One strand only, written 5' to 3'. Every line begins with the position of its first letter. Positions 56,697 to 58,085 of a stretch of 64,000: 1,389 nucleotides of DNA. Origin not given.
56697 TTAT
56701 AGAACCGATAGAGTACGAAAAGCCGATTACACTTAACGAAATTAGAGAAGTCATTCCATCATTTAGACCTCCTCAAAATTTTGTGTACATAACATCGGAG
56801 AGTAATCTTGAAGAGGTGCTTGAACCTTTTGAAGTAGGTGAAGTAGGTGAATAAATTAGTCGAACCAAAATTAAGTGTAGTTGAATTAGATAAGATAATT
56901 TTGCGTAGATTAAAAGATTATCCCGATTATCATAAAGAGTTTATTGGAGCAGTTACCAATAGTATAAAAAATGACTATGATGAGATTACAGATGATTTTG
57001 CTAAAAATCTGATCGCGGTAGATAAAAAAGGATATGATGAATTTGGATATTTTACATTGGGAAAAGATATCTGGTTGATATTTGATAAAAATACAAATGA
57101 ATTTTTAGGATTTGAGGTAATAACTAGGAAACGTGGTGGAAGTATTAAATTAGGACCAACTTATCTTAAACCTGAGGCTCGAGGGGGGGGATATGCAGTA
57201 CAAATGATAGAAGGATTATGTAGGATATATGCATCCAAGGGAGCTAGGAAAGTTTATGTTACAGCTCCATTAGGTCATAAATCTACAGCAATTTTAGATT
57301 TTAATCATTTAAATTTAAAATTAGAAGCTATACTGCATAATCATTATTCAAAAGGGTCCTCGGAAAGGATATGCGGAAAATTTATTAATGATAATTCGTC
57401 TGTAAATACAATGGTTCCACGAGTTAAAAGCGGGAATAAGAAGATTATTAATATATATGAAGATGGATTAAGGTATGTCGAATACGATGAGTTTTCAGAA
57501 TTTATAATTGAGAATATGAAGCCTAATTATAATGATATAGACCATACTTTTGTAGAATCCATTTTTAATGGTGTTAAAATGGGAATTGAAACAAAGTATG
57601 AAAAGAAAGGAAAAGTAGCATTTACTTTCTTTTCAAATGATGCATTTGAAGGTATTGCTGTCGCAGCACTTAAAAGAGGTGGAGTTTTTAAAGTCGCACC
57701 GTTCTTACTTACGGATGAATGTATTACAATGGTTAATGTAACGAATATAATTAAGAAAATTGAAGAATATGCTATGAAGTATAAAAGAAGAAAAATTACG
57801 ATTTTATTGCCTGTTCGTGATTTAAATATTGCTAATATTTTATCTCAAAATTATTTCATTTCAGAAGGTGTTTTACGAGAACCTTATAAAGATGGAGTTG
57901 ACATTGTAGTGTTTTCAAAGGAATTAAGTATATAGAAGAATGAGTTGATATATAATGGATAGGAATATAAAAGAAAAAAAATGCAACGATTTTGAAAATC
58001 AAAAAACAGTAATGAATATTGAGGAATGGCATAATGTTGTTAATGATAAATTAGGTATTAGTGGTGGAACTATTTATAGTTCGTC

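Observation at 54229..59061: Six-gene nucleoside/nucleotide-modification operon as the terminal cassette: Nudix, PfkB kinase, NDT-like glycosidase, ASCH, GNAT, PaaK-like ligase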

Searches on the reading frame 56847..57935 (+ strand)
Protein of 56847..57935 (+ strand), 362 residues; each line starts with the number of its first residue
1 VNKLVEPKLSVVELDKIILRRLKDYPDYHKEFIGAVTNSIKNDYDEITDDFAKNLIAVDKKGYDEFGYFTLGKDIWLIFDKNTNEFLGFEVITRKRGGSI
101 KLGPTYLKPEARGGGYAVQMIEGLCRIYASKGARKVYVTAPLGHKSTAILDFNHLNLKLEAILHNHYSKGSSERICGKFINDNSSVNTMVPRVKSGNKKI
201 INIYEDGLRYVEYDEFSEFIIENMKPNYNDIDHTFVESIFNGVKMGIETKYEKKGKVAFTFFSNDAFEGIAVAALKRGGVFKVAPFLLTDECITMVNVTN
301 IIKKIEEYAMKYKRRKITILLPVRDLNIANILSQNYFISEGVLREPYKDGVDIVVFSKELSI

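Call 4: search_protein_families(library=pfam, proteins=[window:56847-57935:+], max_evalue=0.01)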
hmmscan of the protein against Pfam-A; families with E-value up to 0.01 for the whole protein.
window:56847-57935:+ (362 aa): 1 family
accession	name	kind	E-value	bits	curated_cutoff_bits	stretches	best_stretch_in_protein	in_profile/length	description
PF00583.31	Acetyltransf_1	-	0.0031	18.2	20.7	1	74-139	33-100/116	Acetyltransferase (GNAT) family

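Call 16: search_protein_families(library=ncbifam, proteins=[window:56847-57935:+], max_evalue=0.01)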
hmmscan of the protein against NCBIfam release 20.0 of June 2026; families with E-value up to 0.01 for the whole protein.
window:56847-57935:+ (362 aa): 0 families

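Call 17: search_protein_families(library=padloc, proteins=[window:56847-57935:+], max_evalue=0.01)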
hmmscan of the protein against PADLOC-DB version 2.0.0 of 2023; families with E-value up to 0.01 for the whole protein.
window:56847-57935:+ (362 aa): 0 families

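Call 19: find_homologous_proteins(query=window:56847-57935:+, max_evalue=0.001)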
Query window:56847-57935:+ (362 aa): 43 proteins with E <= 0.001 among 2366 candidates.
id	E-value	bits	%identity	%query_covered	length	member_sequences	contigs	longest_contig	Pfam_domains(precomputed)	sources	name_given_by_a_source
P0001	1.7e-237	805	100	100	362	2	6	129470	-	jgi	jgi:hypothetical protein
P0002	3.1e-122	426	55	99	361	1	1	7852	-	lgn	-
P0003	3.6e-122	426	53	100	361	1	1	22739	-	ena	-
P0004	2.9e-119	416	52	100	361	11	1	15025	PF00583.32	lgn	-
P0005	3.3e-119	416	54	99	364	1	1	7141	-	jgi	jgi:hypothetical protein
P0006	6.0e-118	412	53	99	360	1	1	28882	-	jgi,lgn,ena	-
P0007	7.8e-115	402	49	100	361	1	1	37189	PF00583.32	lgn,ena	-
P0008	9.0e-114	398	52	99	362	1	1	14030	PF00583.32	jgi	jgi:GNAT superfamily N-acetyltransferase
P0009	2.3e-113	397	52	99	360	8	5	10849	-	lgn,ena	-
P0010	8.0e-106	372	52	97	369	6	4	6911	-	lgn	-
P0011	7.1e-105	369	49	96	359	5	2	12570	PF00583.32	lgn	-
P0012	1.1e-103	365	49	99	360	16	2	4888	PF13508.14,PF00583.32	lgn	-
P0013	9.2e-103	362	49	99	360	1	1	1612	PF13508.14,PF00583.32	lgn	-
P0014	1.5e-102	362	48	99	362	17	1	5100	PF00583.32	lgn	-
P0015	8.2e-102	359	47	96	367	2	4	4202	PF00583.32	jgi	-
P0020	1.7e-99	352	48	99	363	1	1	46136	PF00583.32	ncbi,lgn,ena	-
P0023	3.3e-95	337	47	98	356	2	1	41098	PF13673.14,PF13508.14,PF00583.32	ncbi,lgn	-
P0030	6.0e-87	310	46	98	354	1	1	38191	PF00583.32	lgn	-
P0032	3.3e-79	285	43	94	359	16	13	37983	PF00583.32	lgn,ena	-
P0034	7.5e-76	274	44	93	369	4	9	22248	PF00583.32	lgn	-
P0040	5.0e-60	222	35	97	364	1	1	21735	PF00583.32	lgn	-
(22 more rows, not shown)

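Call 20: find_encoding_contigs(protein=P0001, flank=10000, max_places=6)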
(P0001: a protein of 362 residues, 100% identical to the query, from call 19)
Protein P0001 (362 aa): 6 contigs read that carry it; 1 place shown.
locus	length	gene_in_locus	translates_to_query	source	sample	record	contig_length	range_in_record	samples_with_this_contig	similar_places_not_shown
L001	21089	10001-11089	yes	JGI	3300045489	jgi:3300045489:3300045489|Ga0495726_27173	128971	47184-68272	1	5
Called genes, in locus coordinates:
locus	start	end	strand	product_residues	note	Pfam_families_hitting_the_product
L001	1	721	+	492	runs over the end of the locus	PF07693:KAP_NTPase, PF24883:NPHP3_N (faint), PF13401:AAA_22 (faint)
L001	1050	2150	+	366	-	PF14130:Cap4_nuclease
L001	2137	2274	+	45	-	-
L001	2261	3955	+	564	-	-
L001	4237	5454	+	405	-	-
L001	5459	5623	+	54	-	-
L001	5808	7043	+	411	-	-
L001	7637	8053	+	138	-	PF00293:NUDIX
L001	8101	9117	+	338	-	PF00294:PfkB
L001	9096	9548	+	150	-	PF05014:Nuc_deoxyrib_tr, PF15891:Nuc_deoxyri_tr2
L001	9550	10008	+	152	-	-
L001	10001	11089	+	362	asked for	-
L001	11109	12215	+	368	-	PF00501:AMP-binding (weak)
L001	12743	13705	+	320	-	-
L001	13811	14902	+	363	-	-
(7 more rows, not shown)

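Call 21: find_encoding_contigs(protein=P0020, flank=10000, max_places=3)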
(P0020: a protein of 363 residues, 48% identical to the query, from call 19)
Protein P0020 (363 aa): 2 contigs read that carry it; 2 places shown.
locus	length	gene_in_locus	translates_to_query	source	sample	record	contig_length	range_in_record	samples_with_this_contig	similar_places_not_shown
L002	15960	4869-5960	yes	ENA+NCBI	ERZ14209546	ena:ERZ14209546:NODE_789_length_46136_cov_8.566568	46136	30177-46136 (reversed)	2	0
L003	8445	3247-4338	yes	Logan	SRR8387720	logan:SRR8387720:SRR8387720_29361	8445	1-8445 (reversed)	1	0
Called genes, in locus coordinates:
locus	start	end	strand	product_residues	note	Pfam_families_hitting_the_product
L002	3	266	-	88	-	?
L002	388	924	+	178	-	PF13302:Acetyltransf_3, PF13420:Acetyltransf_4 (weak), PF13523:Acetyltransf_8, PF00583:Acetyltransf_1, PF13508:Acetyltransf_7 (faint)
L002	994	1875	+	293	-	PF03881:Fructosamin_kin (weak), PF01636:APH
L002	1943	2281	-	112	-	-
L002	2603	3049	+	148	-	PF00293:NUDIX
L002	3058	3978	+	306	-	PF00294:PfkB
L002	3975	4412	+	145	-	PF05014:Nuc_deoxyrib_tr, PF15891:Nuc_deoxyri_tr2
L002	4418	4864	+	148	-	-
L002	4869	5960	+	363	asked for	PF00583:Acetyltransf_1 (faint)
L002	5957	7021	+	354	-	-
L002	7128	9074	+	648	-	PF00501:AMP-binding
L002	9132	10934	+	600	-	PF02518:HATPase_c, PF00072:Response_reg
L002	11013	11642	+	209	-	-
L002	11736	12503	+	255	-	PF01636:APH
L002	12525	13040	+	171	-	PF00293:NUDIX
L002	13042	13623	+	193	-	PF03167:UDG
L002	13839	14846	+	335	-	PF17761:DUF1016_N, PF06250:YhcG_C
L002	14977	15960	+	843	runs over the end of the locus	PF01624:MutS_I, PF05192:MutS_III, PF05190:MutS_IV, PF00488:MutS_V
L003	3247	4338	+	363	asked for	PF00583:Acetyltransf_1 (faint)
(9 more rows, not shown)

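Call 22: find_encoding_contigs(protein=P0023, flank=10000, max_places=2)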
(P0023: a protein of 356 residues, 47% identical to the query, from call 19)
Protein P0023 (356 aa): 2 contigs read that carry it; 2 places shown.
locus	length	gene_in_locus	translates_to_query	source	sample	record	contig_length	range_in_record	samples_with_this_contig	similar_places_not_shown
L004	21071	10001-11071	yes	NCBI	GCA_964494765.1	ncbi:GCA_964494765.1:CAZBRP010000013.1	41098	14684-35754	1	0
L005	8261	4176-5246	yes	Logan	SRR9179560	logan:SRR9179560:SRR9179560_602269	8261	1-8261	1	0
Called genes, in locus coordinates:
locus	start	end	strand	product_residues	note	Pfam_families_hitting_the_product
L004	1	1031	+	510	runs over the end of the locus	PF27096:UvrC_M, PF02151:UVR, PF08459:UvrC_RNaseH_dom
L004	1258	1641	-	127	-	-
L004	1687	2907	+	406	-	PF05195:AMP_N, PF00557:Peptidase_M24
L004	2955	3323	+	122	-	PF04020:Phage_holin_4_2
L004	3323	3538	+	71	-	PF03840:SecG (weak)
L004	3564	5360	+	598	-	PF00496:SBP_bac_5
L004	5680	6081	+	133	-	-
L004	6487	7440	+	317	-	PF22244:GCE_fung, PF01738:DLH, PF00326:Peptidase_S9 (weak)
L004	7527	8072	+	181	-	PF00293:NUDIX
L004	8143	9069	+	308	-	PF00294:PfkB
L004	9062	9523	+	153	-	PF05014:Nuc_deoxyrib_tr, PF15891:Nuc_deoxyri_tr2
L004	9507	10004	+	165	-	-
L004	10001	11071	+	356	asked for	PF00583:Acetyltransf_1 (faint), PF13673:Acetyltransf_10 (faint), PF13508:Acetyltransf_7 (faint)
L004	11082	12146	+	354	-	PF00501:AMP-binding (weak)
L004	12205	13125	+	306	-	PF08241:Methyltransf_11 (weak)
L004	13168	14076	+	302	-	PF08241:Methyltransf_11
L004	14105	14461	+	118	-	-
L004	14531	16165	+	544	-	PF01565:FAD_binding_4, PF02913:FAD-oxidase_C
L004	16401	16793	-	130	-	-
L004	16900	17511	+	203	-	PF00293:NUDIX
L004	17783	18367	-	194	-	-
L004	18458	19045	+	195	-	-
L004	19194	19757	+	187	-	PF04011:LemA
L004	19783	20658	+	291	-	PF01435:Peptidase_M48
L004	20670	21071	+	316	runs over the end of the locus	-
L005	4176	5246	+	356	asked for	PF00583:Acetyltransf_1 (faint), PF13673:Acetyltransf_10 (faint), PF13508:Acetyltransf_7 (faint)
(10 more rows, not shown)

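Call 23: find_encoding_contigs(protein=P0032, flank=10000, max_places=3)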
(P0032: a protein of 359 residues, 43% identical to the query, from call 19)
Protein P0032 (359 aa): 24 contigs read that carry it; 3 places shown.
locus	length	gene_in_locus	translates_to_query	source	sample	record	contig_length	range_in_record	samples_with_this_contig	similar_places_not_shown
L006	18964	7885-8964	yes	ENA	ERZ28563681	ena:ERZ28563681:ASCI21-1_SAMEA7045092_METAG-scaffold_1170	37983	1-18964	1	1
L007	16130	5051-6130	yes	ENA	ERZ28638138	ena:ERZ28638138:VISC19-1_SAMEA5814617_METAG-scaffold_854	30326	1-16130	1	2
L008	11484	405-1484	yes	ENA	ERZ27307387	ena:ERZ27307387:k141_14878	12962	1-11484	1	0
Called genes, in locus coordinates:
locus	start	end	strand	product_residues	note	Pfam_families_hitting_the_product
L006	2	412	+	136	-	?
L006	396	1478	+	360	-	PF03432:Relaxase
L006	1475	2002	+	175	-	-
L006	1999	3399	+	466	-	-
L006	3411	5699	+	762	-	PF02534:T4SS-DNA_transf, PF10412:TrwB_AAD_bind, PF12696:TraG-D_C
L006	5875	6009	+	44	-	-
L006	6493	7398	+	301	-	PF00294:PfkB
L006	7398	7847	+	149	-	PF05014:Nuc_deoxyrib_tr, PF15891:Nuc_deoxyri_tr2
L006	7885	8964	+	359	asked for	PF00583:Acetyltransf_1 (faint)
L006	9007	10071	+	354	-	PF00501:AMP-binding (weak)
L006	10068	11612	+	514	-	PF00221:Lyase_aromatic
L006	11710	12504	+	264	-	PF08282:Hydrolase_3, PF05116:S6PP (weak)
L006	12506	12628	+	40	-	-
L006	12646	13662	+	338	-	PF00224:PK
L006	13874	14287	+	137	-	-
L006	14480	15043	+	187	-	PF01928:CYTH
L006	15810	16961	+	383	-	-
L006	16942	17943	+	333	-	PF14399:BtrH_N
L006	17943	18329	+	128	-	-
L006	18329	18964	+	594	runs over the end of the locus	PF00664:ABC_membrane, PF00005:ABC_tran, PF02463:SMC_N (faint)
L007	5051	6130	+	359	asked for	PF00583:Acetyltransf_1 (faint)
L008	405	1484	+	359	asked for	PF00583:Acetyltransf_1 (faint)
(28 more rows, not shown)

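Call 24: find_encoding_contigs(protein=P0040, flank=10000, max_places=2)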
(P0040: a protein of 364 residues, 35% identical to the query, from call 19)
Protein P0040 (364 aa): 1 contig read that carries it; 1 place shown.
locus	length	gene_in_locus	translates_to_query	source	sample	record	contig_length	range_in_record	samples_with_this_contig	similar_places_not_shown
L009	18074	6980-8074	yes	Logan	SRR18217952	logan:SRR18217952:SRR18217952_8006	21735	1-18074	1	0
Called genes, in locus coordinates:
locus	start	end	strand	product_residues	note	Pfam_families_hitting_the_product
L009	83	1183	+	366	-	PF08239:SH3_3 (weak)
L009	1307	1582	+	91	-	-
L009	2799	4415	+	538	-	PF00221:Lyase_aromatic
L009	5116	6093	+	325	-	PF00294:PfkB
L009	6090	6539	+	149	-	PF05014:Nuc_deoxyrib_tr, PF15891:Nuc_deoxyri_tr2 (weak)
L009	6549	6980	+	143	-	-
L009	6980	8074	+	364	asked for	PF00583:Acetyltransf_1 (faint)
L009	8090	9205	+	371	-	PF00501:AMP-binding (weak), PF04443:LuxE (faint)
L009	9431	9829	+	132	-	PF18818:MPTase-PolyVal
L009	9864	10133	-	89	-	-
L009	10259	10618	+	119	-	-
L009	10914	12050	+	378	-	-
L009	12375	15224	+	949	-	PF00580:UvrD-helicase, PF13245:AAA_19, PF13604:AAA_30 (faint), PF13361:UvrD_C, PF13538:UvrD_C_2 (faint), PF01930:Cas_Cas4 (faint), PF12705:PDDEXK_1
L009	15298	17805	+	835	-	PF01555:N6_N4_Mtase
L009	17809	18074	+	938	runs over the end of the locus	PF04851:ResIII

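Call 29: search_solved_structures(query=window:56847-57935:+, max_evalue=10, show_alignments=1)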
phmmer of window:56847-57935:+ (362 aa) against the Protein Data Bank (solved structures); distinct sequences matched with E-value up to 10: 5.
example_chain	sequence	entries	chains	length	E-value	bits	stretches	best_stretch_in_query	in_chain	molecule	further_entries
4diu_A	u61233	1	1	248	1.2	11.5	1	258-315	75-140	Engineered Protein PF00326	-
5gre_A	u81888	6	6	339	1.4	11.3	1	219-303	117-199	Isocitrate dehydrogenase [NAD] subunit alpha, mitochondrial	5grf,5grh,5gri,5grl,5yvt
6kde_A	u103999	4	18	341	1.4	11.3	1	219-303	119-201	Isocitrate dehydrogenase [NAD] subunit alpha, mitochondrial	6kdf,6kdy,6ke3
6l57_A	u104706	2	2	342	1.4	11.3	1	219-303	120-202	Isocitrate dehydrogenase [NAD] subunit alpha, mitochondrial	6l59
7ce3_A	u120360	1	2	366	1.6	11.1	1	219-303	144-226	Isocitrate dehydrogenase [NAD] subunit alpha, mitochondrial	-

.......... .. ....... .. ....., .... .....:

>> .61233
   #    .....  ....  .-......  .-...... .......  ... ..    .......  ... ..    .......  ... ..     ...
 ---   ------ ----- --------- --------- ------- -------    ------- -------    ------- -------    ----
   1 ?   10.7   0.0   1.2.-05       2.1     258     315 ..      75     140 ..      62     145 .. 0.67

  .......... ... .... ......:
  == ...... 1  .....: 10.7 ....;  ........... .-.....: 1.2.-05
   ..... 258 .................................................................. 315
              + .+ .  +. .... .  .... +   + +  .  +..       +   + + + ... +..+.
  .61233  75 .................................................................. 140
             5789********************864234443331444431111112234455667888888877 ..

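Call 33: find_related_loci(query=A1, collection=genome_contigs, flank=10000)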
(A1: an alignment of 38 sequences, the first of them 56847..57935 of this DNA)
Query A1 (362 aa) in genome_contigs; peptide patterns used: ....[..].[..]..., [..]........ (x = any residue, [..] = any of these).
16 stretches matched a pattern; 6 encode a relative of the query (tblastn E <= 1e-3); 6 distinct loci.
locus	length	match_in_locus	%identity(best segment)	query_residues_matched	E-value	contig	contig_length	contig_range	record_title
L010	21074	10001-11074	47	1-360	7e-106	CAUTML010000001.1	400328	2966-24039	MAG TPA_asm: uncultured Candidatus Saccharibacteria bacterium isolate ERR10228860_bin.46_MetaWRAP_v1.3_MAG genome assemb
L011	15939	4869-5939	48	1-358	2e-103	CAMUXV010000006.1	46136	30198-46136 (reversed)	MAG TPA_asm: uncultured Bacillales bacterium isolate SRR8387720_bin.82_metaWRAP_v1.3_MAG genome assembly, contig: ERZ142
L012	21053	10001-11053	47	7-361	9e-103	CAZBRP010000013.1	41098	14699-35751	MAG TPA_asm: uncultured Candidatus Saccharibacteria bacterium isolate SRP200132_co1_645 genome assembly, contig: NODE_15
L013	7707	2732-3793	47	8-361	3e-100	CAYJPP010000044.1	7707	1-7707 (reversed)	MAG TPA_asm: uncultured Muribaculaceae bacterium isolate ERP123703_co3_323 genome assembly, contig: NODE_11298_length_77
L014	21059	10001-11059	43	7-362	3e-93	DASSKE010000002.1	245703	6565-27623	MAG TPA_asm: Candidatus Saccharimonadales bacterium isolate SMAG_U1133 k141_560923, whole genome shotgun sequence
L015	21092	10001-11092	45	4-361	4e-97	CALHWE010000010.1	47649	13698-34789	MAG TPA_asm: uncultured Candidatus Saccharibacteria bacterium isolate ERR589639_bin.19_CONCOCT_v1.1_MAG genome assembly,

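Call 41: predict_structure(alignment_id=A1)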
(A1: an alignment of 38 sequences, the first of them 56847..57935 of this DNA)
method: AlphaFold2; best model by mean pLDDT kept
length: 362 residues; sequences in the alignment: 38
mean_pLDDT: 94.1   pTM: 0.91
mean pLDDT of the five models: 94.1, 93.8, 93.2, 93.1, 92.4
residues with pLDDT >= 90: 317; 70-90: 39; 50-70: 6; < 50: 0
segments of 3 or more residues with pLDDT < 50: none
pLDDT, mean of each block of 10 residues (from residue 1): 88 98 97 89 82 95 93 98 97 96 94 95 97 96 92 97 94 96 77 95 91 97 95 95 91 92 96 94 97 98 98 96 97 98 95 97 71
secondary structure, 60 per line:
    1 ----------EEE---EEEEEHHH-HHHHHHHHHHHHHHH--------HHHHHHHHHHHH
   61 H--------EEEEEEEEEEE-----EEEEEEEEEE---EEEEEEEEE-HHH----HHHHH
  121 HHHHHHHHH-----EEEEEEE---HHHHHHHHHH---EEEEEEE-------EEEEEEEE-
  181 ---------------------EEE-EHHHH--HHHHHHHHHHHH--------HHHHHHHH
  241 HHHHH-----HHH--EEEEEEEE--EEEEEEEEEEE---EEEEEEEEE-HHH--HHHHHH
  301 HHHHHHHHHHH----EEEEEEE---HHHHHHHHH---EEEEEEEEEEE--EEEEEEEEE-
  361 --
elements in order: E11-13 E17-21 H26-40 H49-61 E70-80 E86-95 E99-107 H116-129 E135-141 H145-154 E158-164 E172-179 E202-204 H207-210 H213-224 H233-245 E256-263 E266-276 E280-288 H295-311 E316-322 H326-334 E338-348 E351-359

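Call 43: fold_search(model_id=the predicted structure, library=pdb)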
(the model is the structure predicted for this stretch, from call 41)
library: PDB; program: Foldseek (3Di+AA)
matches with E <= 10: 1451; with E <= 0.001: 652
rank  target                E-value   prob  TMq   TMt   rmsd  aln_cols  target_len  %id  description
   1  6wqb                  3.7e-09  1.00  0.35  0.41  10.9       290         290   10  Crystal structure of VipF from Legionella hackeliae in complex with acetyl-CoA (released 2021-11-10)
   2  1s7n_A                6.2e-09  1.00  0.39  0.74   3.5       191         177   14  Ribosomal L7/L12 alpha-N-protein acetyltransferase in complex with Coenzyme A (CoA free sulfhydryl) (released 2005-03-15)
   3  6wqc                  2.1e-08  1.00  0.34  0.41  11.3       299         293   11  Crystal structure of VipF from Legionella hackeliae in complex with CoA (released 2021-11-10)
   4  3pzj_A                2.6e-08  1.00  0.40  0.70   3.6       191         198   12  Crystal structure of a probable acetyltransferases (GNAT family) from Chromobacterium violaceum ATCC 12472 (released 2011-01-19)
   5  2wpw_A                3.1e-08  1.00  0.49  0.53  11.5       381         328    9  Tandem GNAT protein from the clavulanic acid biosynthesis pathway (without AcCoA) (released 2009-12-29)
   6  1s7n_B                3.3e-08  1.00  0.37  0.70   3.7       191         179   17  Ribosomal L7/L12 alpha-N-protein acetyltransferase in complex with Coenzyme A (CoA free sulfhydryl) (released 2005-03-15)
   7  7wx5                  3.3e-08  1.00  0.38  0.44  12.1       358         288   10  a Legionella acetyltransferase effector VipF (released 2023-02-22)
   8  2hv2_B                3.5e-08  1.00  0.39  0.37  10.4       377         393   12  Crystal Structure of Conserved Protein of Unknown Function from Enterococcus faecalis V583 at 2.4 A Resolution, Probab (released 2006-08-29)
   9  1s7n_C                3.7e-08  1.00  0.38  0.73   3.5       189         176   15  Ribosomal L7/L12 alpha-N-protein acetyltransferase in complex with Coenzyme A (CoA free sulfhydryl) (released 2005-03-15)
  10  1s7f                  3.7e-08  1.00  0.37  0.69   4.5       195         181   16  RimL- Ribosomal L7/L12 alpha-N-protein acetyltransferase crystal form I (apo) (released 2005-03-15)
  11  2wpw_B                4.4e-08  1.00  0.48  0.52  11.6       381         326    9  Tandem GNAT protein from the clavulanic acid biosynthesis pathway (without AcCoA) (released 2009-12-29)
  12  8gxj_C                5.2e-08  1.00  0.36  0.67   3.9       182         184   11  Pseudomonas aeruginosa N-acetyltransferase domain-containing protein PA3270 (released 2022-10-12)
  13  1s7l                  6.6e-08  1.00  0.37  0.71   3.5       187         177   13  RimL- Ribosomal L7/L12 alpha-N-protein acetyltransferase in complex with Coenzyme A (CoA-Cys134 Disulfide) (released 2005-03-15)
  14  8gxk_C                6.6e-08  1.00  0.38  0.68   3.7       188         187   13  Pseudomonas jinjuensis N-acetyltransferase (released 2022-10-12)
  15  1yre_B                6.6e-08  1.00  0.37  0.67   3.9       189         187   11  Hypothetical protein PA3270 from Pseudomonas aeruginosa in complex with CoA (released 2005-02-15)
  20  2wpw_C                8.3e-08  1.00  0.47  0.51  12.3       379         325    8  Tandem GNAT protein from the clavulanic acid biosynthesis pathway (without AcCoA) (released 2009-12-29)
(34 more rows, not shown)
